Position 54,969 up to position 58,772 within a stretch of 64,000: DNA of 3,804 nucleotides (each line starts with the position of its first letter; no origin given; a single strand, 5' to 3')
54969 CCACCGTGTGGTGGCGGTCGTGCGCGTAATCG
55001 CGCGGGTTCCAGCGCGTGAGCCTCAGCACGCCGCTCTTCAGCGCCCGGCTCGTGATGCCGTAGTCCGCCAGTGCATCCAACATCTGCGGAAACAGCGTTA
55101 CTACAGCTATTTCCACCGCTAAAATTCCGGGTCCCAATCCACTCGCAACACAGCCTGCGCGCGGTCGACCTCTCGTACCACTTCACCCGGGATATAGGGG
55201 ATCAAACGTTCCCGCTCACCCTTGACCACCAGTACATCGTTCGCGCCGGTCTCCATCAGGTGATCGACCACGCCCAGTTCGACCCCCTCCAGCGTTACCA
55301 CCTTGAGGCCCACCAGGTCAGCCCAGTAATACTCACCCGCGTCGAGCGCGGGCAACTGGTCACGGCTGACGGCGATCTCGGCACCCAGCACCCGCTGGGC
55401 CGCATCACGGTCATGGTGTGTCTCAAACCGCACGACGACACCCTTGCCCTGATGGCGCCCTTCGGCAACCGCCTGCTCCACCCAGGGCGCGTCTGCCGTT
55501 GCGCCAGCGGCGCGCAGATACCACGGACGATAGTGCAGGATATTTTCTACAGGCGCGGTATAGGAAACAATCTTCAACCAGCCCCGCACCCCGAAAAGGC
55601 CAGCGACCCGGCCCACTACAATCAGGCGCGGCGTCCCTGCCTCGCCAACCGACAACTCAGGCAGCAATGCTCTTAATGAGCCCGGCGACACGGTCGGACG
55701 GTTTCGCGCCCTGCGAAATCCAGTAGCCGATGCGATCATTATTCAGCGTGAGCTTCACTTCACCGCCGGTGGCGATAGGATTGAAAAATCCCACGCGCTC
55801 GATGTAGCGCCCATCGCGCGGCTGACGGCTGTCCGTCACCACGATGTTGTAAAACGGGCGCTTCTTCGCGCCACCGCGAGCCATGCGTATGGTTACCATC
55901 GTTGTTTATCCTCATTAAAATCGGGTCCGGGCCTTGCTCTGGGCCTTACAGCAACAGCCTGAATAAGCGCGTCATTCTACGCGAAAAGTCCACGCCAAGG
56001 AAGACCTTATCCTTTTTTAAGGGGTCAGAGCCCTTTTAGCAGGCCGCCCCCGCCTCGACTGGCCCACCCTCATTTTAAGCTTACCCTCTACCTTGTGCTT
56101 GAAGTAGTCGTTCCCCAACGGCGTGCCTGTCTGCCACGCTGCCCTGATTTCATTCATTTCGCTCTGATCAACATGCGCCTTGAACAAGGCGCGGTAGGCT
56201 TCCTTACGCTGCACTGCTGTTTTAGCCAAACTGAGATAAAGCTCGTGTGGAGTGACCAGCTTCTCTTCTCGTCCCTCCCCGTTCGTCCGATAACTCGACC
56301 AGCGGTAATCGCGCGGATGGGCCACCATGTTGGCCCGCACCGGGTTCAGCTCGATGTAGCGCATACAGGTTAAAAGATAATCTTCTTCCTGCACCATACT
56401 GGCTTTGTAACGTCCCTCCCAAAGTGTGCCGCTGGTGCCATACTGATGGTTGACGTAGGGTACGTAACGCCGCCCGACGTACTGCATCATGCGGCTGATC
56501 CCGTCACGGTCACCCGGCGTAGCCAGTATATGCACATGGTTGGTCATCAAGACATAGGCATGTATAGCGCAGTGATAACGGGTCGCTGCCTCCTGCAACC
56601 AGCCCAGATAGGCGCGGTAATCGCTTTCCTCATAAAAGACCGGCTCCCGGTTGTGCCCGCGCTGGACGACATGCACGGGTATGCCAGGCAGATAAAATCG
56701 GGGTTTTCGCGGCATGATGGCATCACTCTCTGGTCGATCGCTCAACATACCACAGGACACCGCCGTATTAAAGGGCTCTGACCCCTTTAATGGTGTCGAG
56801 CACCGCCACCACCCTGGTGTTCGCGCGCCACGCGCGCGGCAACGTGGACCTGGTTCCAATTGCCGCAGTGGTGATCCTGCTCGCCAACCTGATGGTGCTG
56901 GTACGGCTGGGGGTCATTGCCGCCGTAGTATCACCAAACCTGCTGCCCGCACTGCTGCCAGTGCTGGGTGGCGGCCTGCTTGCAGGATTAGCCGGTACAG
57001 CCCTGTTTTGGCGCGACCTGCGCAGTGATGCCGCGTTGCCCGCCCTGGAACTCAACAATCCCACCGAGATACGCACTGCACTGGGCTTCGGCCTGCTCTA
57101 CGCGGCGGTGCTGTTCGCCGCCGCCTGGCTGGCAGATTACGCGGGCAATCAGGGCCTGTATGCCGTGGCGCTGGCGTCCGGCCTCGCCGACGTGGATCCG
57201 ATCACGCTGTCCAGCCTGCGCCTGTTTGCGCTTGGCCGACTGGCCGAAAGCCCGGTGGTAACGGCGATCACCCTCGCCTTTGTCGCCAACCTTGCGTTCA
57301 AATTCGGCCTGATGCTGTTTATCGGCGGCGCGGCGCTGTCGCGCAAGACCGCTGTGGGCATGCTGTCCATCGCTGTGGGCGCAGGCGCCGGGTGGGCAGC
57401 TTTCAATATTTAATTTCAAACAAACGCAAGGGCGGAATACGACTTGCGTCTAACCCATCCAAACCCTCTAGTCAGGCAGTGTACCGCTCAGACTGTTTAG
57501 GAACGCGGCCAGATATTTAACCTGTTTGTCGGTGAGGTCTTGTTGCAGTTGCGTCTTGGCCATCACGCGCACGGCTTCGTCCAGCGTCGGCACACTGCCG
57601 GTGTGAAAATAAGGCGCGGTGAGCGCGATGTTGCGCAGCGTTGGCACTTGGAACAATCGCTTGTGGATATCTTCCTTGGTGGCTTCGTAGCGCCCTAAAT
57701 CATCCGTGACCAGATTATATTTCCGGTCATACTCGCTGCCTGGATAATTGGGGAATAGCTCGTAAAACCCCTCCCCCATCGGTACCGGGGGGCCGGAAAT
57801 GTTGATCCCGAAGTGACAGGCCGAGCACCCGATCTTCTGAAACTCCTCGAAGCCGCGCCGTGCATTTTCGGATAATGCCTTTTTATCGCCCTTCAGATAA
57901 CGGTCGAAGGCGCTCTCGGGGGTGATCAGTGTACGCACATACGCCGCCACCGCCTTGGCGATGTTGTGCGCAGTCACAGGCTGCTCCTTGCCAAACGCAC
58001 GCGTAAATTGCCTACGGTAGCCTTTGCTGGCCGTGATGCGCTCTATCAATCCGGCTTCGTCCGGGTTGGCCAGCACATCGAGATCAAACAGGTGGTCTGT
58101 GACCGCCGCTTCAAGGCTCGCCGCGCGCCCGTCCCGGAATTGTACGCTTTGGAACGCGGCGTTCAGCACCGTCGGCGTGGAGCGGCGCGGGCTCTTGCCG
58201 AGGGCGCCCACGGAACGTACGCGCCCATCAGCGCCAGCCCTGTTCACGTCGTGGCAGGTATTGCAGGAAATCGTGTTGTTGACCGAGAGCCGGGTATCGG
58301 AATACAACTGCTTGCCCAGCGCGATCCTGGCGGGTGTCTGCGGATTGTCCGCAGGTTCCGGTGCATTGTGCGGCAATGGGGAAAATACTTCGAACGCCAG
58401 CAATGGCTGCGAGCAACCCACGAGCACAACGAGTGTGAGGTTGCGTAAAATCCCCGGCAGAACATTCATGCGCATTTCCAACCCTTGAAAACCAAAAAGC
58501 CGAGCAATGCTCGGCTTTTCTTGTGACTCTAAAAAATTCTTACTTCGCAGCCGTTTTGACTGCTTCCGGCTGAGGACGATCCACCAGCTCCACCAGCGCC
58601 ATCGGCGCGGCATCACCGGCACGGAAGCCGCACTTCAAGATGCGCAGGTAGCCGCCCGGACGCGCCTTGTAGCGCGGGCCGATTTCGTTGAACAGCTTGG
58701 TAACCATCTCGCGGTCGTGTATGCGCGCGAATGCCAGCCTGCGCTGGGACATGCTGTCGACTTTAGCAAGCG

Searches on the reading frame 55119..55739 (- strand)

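Call 45: search_protein_families(library=pfam, proteins=[window:55119-55739:-])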
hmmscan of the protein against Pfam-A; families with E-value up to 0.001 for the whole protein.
window:55119-55739:- (206 aa): 3 families
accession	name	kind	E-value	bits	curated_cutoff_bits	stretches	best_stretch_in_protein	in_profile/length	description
PF01782.24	RimM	-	3.8e-21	75.6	23.5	1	41-128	1-84/84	RimM N-terminal domain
PF24986.1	PRC_RimM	-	2.8e-11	43.4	27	1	139-203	1-66/69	RimM PRC barrel domain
PF05239.21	PRC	-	5.6e-08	33.1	21.2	1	135-195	2-66/78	PRC-barrel domain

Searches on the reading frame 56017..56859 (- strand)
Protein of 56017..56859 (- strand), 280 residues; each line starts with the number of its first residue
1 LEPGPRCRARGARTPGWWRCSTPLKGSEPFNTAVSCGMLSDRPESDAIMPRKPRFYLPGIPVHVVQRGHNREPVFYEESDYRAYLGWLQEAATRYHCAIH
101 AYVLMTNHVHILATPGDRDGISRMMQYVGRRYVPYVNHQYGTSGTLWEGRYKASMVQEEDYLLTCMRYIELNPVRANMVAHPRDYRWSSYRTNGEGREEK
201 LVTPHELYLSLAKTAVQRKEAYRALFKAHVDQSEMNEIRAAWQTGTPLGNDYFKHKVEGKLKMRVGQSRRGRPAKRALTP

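Call 45: search_protein_families(library=pfam, proteins=[window:56017-56859:-])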
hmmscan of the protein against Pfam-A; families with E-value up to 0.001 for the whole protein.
window:56017-56859:- (280 aa): 1 family
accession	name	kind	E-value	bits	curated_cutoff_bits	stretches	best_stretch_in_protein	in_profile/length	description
PF01797.21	Y1_Tnp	-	6e-14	52.7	23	1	61-170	6-119/121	Transposase IS200 like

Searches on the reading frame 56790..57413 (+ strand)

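Call 45: search_protein_families(library=pfam, proteins=[window:56790-57413:+])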
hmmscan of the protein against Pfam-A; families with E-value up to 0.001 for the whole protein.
window:56790-57413:+ (207 aa): 1 family
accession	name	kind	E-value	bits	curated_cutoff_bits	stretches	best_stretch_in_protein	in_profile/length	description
PF13194.11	DUF4010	-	4.2e-49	167.6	30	1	1-179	32-210/210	Domain of unknown function (DUF4010)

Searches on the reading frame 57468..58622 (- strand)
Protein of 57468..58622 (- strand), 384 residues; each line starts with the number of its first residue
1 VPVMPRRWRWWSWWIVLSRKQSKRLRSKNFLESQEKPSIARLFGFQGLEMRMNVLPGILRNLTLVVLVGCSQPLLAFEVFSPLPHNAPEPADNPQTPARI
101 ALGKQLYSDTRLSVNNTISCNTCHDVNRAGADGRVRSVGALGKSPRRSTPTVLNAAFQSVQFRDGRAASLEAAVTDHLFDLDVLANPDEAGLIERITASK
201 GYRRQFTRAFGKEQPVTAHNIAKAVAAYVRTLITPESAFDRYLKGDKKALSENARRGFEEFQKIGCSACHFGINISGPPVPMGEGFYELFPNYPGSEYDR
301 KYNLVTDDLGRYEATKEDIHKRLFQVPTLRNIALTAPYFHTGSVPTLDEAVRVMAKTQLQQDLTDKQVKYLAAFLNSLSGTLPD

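Call 45: search_protein_families(library=pfam, proteins=[window:57468-58622:-])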
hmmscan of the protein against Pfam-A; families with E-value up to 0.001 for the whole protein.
window:57468-58622:- (384 aa): 4 families
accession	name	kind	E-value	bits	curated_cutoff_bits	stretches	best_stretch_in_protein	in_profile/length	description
PF03150.19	CCP_MauG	-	1.4e-46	159.2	25.6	1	98-248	2-149/149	Di-haem cytochrome c peroxidase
PF00034.26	Cytochrom_C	-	3.3e-07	32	21.3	0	256-379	3-90/90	Cytochrome c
PF21419.2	RoxA-like_Cyt-c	-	1.9e-06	27.8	26.7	1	326-349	4-27/39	RoxA-like, cytochrome c-like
PF13442.11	Cytochrome_CBB3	-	0.00032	21.4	27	0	253-280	2-27/68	Cytochrome C oxidase, cbb3-type, subunit III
